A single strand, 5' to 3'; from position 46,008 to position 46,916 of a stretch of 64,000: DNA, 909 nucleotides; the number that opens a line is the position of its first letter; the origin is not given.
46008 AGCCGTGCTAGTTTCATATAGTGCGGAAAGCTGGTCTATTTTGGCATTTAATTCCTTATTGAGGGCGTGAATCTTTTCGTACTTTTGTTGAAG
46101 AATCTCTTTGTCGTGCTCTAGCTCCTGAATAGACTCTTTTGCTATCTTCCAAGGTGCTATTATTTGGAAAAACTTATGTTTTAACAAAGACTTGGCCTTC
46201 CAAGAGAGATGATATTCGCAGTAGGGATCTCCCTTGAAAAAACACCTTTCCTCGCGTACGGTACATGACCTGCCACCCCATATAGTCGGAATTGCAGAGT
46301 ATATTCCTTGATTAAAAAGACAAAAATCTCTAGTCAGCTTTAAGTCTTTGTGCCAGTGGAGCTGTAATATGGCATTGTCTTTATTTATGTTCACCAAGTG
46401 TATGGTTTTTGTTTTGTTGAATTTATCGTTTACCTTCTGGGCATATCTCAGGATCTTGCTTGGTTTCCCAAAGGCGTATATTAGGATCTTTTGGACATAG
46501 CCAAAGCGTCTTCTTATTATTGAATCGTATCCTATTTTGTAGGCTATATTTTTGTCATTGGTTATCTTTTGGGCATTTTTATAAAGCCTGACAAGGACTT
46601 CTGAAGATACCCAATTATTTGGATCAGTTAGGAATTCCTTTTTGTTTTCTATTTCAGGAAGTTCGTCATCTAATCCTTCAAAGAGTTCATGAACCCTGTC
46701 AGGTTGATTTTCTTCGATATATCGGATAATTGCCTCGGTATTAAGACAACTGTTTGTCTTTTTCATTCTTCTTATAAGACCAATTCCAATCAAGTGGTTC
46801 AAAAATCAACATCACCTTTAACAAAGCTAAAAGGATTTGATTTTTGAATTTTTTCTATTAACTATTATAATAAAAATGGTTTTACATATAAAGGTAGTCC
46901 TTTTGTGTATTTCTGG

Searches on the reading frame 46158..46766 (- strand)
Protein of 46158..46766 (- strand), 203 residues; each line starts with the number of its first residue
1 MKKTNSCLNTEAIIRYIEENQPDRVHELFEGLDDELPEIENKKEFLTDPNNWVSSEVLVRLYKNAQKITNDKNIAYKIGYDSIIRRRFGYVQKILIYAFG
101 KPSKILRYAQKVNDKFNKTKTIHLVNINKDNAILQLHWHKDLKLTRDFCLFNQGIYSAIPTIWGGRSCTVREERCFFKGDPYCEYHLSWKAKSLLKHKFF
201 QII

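Call 28: find_homologous_proteins(query=window:46158-46766:-, max_evalue=0.001)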
Query seq(203 aa) (203 aa): 15 proteins with E <= 0.001 among 76 candidates.
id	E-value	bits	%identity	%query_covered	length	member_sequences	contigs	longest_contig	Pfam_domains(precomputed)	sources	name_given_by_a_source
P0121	2.1e-63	232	45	100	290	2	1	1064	-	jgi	-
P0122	3.6e-63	231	50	99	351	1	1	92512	-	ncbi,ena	-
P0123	8.5e-61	223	47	100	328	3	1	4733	-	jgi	jgi:hypothetical protein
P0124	8.2e-59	217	48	97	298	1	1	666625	-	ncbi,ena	-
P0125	1.6e-57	213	45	100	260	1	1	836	-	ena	-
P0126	5.0e-53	198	46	88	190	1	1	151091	-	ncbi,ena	-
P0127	6.8e-53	197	47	97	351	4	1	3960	-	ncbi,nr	ncbi:MAG: hypothetical protein HYY65_13380, partial [Candidatus Tectomicrobia bacterium]|nr:hypothet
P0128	1.5e-51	193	46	88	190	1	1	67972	-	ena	-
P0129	3.2e-51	192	49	80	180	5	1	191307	-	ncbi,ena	-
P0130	2.5e-50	189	47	88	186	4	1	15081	-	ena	-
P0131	2.1e-49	186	45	97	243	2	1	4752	-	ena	-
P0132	8.1e-48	181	42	98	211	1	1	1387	-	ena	-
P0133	5.7e-46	175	40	100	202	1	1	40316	-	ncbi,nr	ncbi:MAG: hypothetical protein JW932_06435, partial [Deltaproteobacteria bacterium]|nr:hypothetical 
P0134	7.2e-46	175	48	76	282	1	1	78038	-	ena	-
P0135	1.8e-39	154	43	89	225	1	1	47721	-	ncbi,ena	-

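Call 38: predict_structure(alignment_id=A2)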
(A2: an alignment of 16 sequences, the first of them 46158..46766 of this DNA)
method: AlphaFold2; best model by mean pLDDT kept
length: 203 residues; sequences in the alignment: 16
mean_pLDDT: 87.0   pTM: 0.84
mean pLDDT of the five models: 87.0, 85.6, 83.7, 83.2, 83.1
residues with pLDDT >= 90: 128; 70-90: 46; 50-70: 20; < 50: 9
segments of 3 or more residues with pLDDT < 50: 89-91, 197-201
pLDDT, mean of each block of 10 residues (from residue 1): 89 96 96 88 94 96 98 96 69 58 84 87 93 95 94 92 85 96 94 53 47
secondary structure, 60 per line:
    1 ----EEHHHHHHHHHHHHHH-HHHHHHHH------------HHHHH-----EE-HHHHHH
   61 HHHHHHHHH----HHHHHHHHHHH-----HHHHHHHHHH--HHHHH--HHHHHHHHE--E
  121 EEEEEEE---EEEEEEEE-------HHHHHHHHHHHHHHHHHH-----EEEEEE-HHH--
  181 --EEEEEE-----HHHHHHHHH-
elements in order: H7-20 H22-29 H42-46 H55-69 H74-84 H90-99 H102-106 H109-116 E120-127 E131-138 H146-163 E169-174 E183-188 H194-202

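Call 42: fold_search(model_id=the predicted structure, library=pdb)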
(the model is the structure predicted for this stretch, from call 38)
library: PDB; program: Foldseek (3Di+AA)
matches with E <= 10: 566; with E <= 0.001: 74
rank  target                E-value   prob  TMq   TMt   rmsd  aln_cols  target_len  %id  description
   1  6bde                  8.9e-08  1.00  0.66  0.71   4.7       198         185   10  Crystal structure of Fe(II) unliganded H-NOX protein mutant A71G from K. algicida (released 2018-05-30)
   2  6bdd                  5.0e-07  1.00  0.66  0.72   4.5       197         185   10  Crystal structure of Fe(II) unliganded H-NOX protein from K. algicida (released 2018-05-30)
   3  2o09_A                1.1e-06  1.00  0.71  0.78   3.3       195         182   11  Crystal structure of the H-NOX domain from Nostoc sp. PCC 7120 (released 2007-01-30)
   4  3tf0_A                2.2e-06  1.00  0.62  0.66   4.3       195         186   11  Crystal structure of an H-NOX protein from T. tengcongensis (released 2011-11-09)
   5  3tfd_B                2.5e-06  1.00  0.63  0.70   4.7       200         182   12  Crystal structure of an H-NOX protein from Nostoc sp. PCC 7120, L66W mutant (released 2011-11-09)
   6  3tf8_A                2.8e-06  1.00  0.65  0.71   4.2       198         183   10  Crystal structure of an H-NOX protein from Nostoc sp. PCC 7120 (released 2011-11-09)
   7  3nvr_A                3.1e-06  1.00  0.62  0.69   4.3       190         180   11  Modulating Heme Redox Potential Through Protein-Induced Porphyrin Distortion (released 2010-09-08)
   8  3tf8_B                3.3e-06  1.00  0.62  0.67   4.8       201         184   11  Crystal structure of an H-NOX protein from Nostoc sp. PCC 7120 (released 2011-11-09)
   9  4u99_A                3.5e-06  1.00  0.69  0.74   3.6       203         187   10  Crystal structure of an H-NOX protein from S. oneidensis in the Fe(II) ligation state, Q154A/Q155A/K156A mutant (released 2014-10-01)
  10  4iae_A                4.2e-06  1.00  0.65  0.72   4.3       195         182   10  Crystal structure of BAY 60-2770 bound to nostoc H-NOX domain (released 2013-11-20)
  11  3eee_A                4.2e-06  1.00  0.61  0.65   4.6       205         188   11  Probing the function of heme distortion in the H-NOX family (released 2008-11-25)
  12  3tfg_B                4.2e-06  1.00  0.61  0.67   4.8       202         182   11  Crystal structure of an H-NOX protein from Nostoc sp. PCC 7120, L66W/L67W double mutant (released 2011-11-09)
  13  3nvr_B                4.4e-06  1.00  0.63  0.71   4.2       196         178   11  Modulating Heme Redox Potential Through Protein-Induced Porphyrin Distortion (released 2010-09-08)
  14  3tfg_A                5.0e-06  1.00  0.64  0.70   4.7       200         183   11  Crystal structure of an H-NOX protein from Nostoc sp. PCC 7120, L66W/L67W double mutant (released 2011-11-09)
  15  3tff_A                5.0e-06  1.00  0.65  0.71   4.3       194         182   10  Crystal structure of an H-NOX protein from Nostoc sp. PCC 7120, L67W mutant (released 2011-11-09)
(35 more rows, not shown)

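Call 63: search_protein_representatives(protein=window:46158-46766:-)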
Query: 203 residues. Proteins with E-value up to 0.001 (for the whole library): 764; up to 1e-10: 225; up to 1e-30: 46. The best 150 are listed.
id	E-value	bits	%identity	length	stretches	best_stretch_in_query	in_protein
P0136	3.3e-80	285.0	58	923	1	1-202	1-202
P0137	1.4e-61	224.2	49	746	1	1-196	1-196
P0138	2.1e-61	223.6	48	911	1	1-192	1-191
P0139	4.6e-61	222.5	48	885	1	1-199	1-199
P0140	1.7e-60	220.7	47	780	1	1-199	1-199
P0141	1.0e-59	218.1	47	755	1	1-198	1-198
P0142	1.5e-58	214.2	47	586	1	1-197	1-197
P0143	2.5e-58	213.5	40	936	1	1-203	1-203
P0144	4.2e-58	212.8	47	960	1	1-196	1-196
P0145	1.7e-57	210.8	46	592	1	1-195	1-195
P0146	6.8e-56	205.6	46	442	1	2-196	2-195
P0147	2.1e-55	204.0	48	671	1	3-194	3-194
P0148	5.5e-54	199.4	49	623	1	6-196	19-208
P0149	3.0e-53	197.0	43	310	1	1-192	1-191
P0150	1.7e-52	194.5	44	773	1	1-202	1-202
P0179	4.2e-32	127.9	30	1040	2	2-191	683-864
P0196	5.0e-22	95.0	32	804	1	5-195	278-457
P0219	1.8e-18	83.4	26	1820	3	17-191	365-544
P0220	1.8e-18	83.4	29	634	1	6-197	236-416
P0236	7.8e-17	78.0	31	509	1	6-202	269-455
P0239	1.8e-16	76.9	27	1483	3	9-195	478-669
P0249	1.1e-15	74.3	25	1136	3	18-190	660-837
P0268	2.5e-14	69.8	33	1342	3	122-190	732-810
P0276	7.3e-14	68.3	30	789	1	6-201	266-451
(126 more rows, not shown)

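Call 65: search_protein_families(library=pfam, alignment_id=A4, max_evalue=0.001)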
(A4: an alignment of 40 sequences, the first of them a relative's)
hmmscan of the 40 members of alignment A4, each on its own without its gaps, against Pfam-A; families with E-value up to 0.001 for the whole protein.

A. member 1, P0136 (923 aa): 10 families
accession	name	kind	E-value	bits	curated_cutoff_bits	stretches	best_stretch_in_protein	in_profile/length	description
PF02518.31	HATPase_c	-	1.5e-21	77.3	26.4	1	653-773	2-109/111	Histidine kinase-, DNA gyrase B-, and HSP90-like ATPase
PF00072.30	Response_reg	-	1.1e-17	64.6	30.2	1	796-909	1-111/111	Response regulator receiver domain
PF13185.12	GAF_2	-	1.1e-15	58.5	28.6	1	258-403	2-136/136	GAF domain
PF01590.32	GAF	-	1.7e-15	58.1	22.4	1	259-402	1-133/133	GAF domain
PF13492.12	GAF_3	-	5.7e-14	53.1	27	1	259-404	1-129/129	GAF domain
PF00512.31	HisKA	-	5.5e-12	46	26.9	1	546-608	3-64/66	His Kinase A (phospho-acceptor) domain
PF13426.13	PAS_9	-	7.1e-10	39.5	27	1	427-527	2-102/103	PAS domain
PF11849.14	DUF3369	-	8e-06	26.7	27.2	0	247-344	24-124/168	Domain of unknown function (DUF3369)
PF00989.32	PAS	-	8.4e-05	23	22.6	1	419-514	4-105/113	PAS fold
PF13188.13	PAS_8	-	0.0001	22.5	21.8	1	417-466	2-50/65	PAS domain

B. families by the number of members that match (of 40 scanned): 32 families (the first 25 are shown)
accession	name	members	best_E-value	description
PF02518.31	HATPase_c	29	7.4e-30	Histidine kinase-, DNA gyrase B-, and HSP90-like ATPase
PF00512.31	HisKA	25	2.3e-25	His Kinase A (phospho-acceptor) domain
PF02830.23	V4R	19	2.9e-10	V4R domain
PF00072.30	Response_reg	17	2.4e-46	Response regulator receiver domain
PF00989.32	PAS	16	3.9e-28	PAS fold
PF13426.13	PAS_9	15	4.6e-24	PAS domain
PF01590.32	GAF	14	6.4e-26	GAF domain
PF13188.13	PAS_8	14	1.1e-25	PAS domain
PF13185.12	GAF_2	14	3.1e-24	GAF domain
PF13492.12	GAF_3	14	9.6e-20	GAF domain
PF08448.16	PAS_4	13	3.6e-28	PAS fold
PF08447.18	PAS_3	12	6.1e-19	PAS fold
PF21926.2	FeeM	4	3.2e-12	N-acyl amino acid synthase FeeM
PF12860.13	PAS_7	3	1.3e-06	PAS fold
PF00211.25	Guanylate_cyc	2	8.3e-30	Adenylate and Guanylate cyclase catalytic domain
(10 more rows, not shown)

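Call 67: search_protein_families(library=pfam, proteins=[P0196, P0220, P0236, P0276, P0179, P0219, P0239, P0249, P0268], max_evalue=0.001)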
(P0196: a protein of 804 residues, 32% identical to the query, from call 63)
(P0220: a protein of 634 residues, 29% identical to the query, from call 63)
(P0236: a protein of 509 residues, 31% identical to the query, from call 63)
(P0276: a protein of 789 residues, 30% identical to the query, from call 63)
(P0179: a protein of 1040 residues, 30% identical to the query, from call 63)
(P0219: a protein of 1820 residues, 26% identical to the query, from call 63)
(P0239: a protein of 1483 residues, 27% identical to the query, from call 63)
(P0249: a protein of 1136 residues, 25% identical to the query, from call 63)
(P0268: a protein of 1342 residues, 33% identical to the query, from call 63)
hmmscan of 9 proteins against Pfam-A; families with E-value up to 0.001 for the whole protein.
P0196 (804 aa): 2 families
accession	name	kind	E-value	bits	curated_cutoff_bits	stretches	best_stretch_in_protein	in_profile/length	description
PF02518.31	HATPase_c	-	3.6e-14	53.6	26.4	1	692-800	5-109/111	Histidine kinase-, DNA gyrase B-, and HSP90-like ATPase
PF21926.2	FeeM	-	3.4e-05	24.1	27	1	45-131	25-110/158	N-acyl amino acid synthase FeeM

P0220 (634 aa): 2 families
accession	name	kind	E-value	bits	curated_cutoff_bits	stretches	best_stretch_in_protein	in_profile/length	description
PF21926.2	FeeM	-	1.2e-05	25.6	27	1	9-100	30-121/158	N-acyl amino acid synthase FeeM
PF02830.23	V4R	-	6.5e-05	23.4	31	1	362-406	15-60/62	V4R domain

P0236 (509 aa): 2 families
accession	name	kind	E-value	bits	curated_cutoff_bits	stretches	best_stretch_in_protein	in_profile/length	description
PF21926.2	FeeM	-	8.4e-08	32.6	27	1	36-129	25-118/158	N-acyl amino acid synthase FeeM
PF02830.23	V4R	-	9.3e-05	22.9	31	1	399-439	19-60/62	V4R domain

P0276 (789 aa): 4 families
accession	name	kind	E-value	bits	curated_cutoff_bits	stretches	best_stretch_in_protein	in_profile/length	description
PF02518.31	HATPase_c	-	9.9e-18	65.1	26.4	1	680-788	6-109/111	Histidine kinase-, DNA gyrase B-, and HSP90-like ATPase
PF21926.2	FeeM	-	3.2e-12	46.9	27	1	15-133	2-124/158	N-acyl amino acid synthase FeeM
PF13444.12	Acetyltransf_5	-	0.00031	21.8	22.4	1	18-107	6-96/102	Acetyltransferase (GNAT) domain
PF02830.23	V4R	-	0.00054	20.4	31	1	398-437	21-61/62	V4R domain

P0179 (1040 aa): 5 families
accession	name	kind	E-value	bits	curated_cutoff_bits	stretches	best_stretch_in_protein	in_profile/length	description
PF00664.28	ABC_membrane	-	4.4e-47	161.5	28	1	4-268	8-274/274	ABC transporter transmembrane region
PF00005.33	ABC_tran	-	3.1e-37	128.7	25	1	329-478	1-137/137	ABC transporter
PF02463.25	SMC_N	-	2.7e-06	27.4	40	1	367-522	108-213/220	RecF/RecN/SMC N terminal domain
PF13304.12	AAA_21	-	3.6e-06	27.7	27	0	448-504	236-295/304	AAA domain, putative AbiEii toxin, Type IV TA system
PF02830.23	V4R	-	1.2e-05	25.7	31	1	818-860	18-60/62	V4R domain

P0219 (1820 aa): 6 families
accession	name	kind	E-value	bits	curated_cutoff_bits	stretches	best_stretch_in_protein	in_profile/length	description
PF00072.30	Response_reg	-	2.1e-44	150.6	30.2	2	1700-1812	1-110/111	Response regulator receiver domain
PF02518.31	HATPase_c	-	2.9e-27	95.8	26.4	1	1420-1535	1-107/111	Histidine kinase-, DNA gyrase B-, and HSP90-like ATPase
PF01590.32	GAF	-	6.4e-26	91.9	22.4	2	1134-1272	3-133/133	GAF domain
PF00512.31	HisKA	-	2.3e-25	88.9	26.9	1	1308-1373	1-66/66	His Kinase A (phospho-acceptor) domain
PF13185.12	GAF_2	-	3.1e-24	86.2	28.6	2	1132-1273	3-136/136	GAF domain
PF13492.12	GAF_3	-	9.6e-20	71.7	27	2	940-1084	2-128/129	GAF domain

P0239 (1483 aa): 7 families
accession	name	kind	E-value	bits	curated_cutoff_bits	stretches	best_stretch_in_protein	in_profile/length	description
PF00072.30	Response_reg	-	2.4e-46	156.9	30.2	2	1362-1474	1-110/111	Response regulator receiver domain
PF02518.31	HATPase_c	-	7.4e-30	104.1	26.4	1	1086-1200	1-109/111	Histidine kinase-, DNA gyrase B-, and HSP90-like ATPase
PF00512.31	HisKA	-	6.2e-22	77.9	26.9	1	974-1039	1-66/66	His Kinase A (phospho-acceptor) domain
PF13185.12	GAF_2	-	9.2e-12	45.8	28.6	1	798-942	4-136/136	GAF domain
PF01590.32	GAF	-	1.1e-11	45.8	22.4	1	797-941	1-133/133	GAF domain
PF13492.12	GAF_3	-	1.8e-07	32.1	27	1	800-942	4-128/129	GAF domain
PF23198.2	PDE8A_N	-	0.00013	22.3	29.6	0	1378-1451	29-102/147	PDE8A-like, N-terminal domain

P0249 (1136 aa): 3 families
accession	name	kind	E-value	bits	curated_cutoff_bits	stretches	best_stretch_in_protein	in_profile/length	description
PF01590.32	GAF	-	8.4e-11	43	22.4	1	954-1101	1-133/133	GAF domain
PF13185.12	GAF_2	-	1.1e-10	42.3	28.6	1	957-1102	6-136/136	GAF domain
PF13492.12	GAF_3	-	1.9e-07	31.9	27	1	957-1102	4-128/129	GAF domain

P0268 (1342 aa): 6 families
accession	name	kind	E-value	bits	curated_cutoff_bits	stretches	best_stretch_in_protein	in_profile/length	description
PF02518.31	HATPase_c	-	5.4e-25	88.4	26.4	1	1210-1329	2-109/111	Histidine kinase-, DNA gyrase B-, and HSP90-like ATPase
PF00512.31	HisKA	-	4.6e-20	71.9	26.9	1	1095-1163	1-66/66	His Kinase A (phospho-acceptor) domain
PF13492.12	GAF_3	-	3.1e-07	31.3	27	1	926-1063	1-128/129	GAF domain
PF01590.32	GAF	-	6.7e-07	30.3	22.4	1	926-1062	1-133/133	GAF domain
PF02830.23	V4R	-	0.00011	22.7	31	0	499-538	21-59/62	V4R domain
PF13185.12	GAF_2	-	0.00016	22.3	28.6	1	925-1063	2-136/136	GAF domain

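Call 69: find_encoding_contigs(protein=P0276, flank=6000, max_places=2)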
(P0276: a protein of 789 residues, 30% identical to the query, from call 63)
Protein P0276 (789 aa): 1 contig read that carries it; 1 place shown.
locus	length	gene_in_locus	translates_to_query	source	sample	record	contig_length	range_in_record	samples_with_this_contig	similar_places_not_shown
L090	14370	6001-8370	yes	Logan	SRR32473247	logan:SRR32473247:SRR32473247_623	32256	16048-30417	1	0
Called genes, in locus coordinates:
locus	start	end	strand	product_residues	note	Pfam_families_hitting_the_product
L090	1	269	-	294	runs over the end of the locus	PF26945:DUF8295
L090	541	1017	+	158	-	PF01850:PIN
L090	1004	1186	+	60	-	-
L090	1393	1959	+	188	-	PF12728:HTH_17, PF00376:MerR (weak), PF00072:Response_reg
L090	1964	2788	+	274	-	PF21926:FeeM, PF13444:Acetyltransf_5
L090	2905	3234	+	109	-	-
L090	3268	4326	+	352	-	PF02518:HATPase_c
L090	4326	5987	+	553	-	PF00072:Response_reg, PF00512:HisKA, PF02518:HATPase_c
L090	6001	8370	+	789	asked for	PF21926:FeeM, PF02518:HATPase_c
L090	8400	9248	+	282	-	PF00106:adh_short, PF08643:DUF1776, PF13561:adh_short_C2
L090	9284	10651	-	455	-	PF02310:B12-binding, PF19864:Radical_SAM_N2 (weak), PF04055:Radical_SAM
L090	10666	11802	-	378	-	-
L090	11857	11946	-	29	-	-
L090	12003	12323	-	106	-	PF28088:HVO_2901 (faint)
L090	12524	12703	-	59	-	-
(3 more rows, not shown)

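Call 84: find_encoding_contigs(protein=P0196, flank=7000, max_places=2)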
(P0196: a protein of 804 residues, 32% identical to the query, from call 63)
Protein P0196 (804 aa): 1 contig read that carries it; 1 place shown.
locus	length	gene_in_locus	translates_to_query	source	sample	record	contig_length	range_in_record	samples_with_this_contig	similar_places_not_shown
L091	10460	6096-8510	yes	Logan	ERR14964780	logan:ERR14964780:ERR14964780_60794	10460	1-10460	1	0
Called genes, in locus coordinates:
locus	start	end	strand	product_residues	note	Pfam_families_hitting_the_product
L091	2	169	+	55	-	?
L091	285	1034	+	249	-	-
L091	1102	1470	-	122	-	-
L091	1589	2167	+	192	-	PF12728:HTH_17 (weak), PF00072:Response_reg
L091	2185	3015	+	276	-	PF21926:FeeM, PF13444:Acetyltransf_5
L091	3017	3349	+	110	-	-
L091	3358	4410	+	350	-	PF02518:HATPase_c, PF14501:HATPase_c_5 (weak)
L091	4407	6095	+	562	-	PF00072:Response_reg, PF00512:HisKA (weak), PF02518:HATPase_c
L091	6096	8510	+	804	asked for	PF02518:HATPase_c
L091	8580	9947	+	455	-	PF02310:B12-binding, PF04055:Radical_SAM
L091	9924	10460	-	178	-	?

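Call 85: find_encoding_contigs(protein=P0179, flank=7000, max_places=2)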
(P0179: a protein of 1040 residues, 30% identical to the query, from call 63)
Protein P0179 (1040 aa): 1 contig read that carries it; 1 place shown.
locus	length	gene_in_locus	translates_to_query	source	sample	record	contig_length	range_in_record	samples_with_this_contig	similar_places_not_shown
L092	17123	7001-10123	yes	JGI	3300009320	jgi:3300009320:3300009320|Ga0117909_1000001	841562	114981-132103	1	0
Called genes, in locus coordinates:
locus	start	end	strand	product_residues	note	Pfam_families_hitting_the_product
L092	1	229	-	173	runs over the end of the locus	PF01558:POR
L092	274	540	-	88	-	-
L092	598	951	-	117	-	-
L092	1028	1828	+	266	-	PF01058:Oxidored_q6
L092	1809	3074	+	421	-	PF00374:NiFeSe_Hases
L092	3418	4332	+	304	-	PF00892:EamA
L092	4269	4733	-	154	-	PF01455:HupF_HypC (weak)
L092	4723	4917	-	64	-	PF01455:HupF_HypC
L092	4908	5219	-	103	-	-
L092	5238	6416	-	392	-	PF00155:Aminotran_1_2, PF01041:DegT_DnrJ_EryC1 (weak)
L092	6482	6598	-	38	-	-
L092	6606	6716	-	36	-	-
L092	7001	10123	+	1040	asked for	PF00664:ABC_membrane, PF00005:ABC_tran, PF02463:SMC_N (faint), PF13304:AAA_21 (faint), PF02830:V4R (faint)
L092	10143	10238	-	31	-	-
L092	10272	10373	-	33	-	-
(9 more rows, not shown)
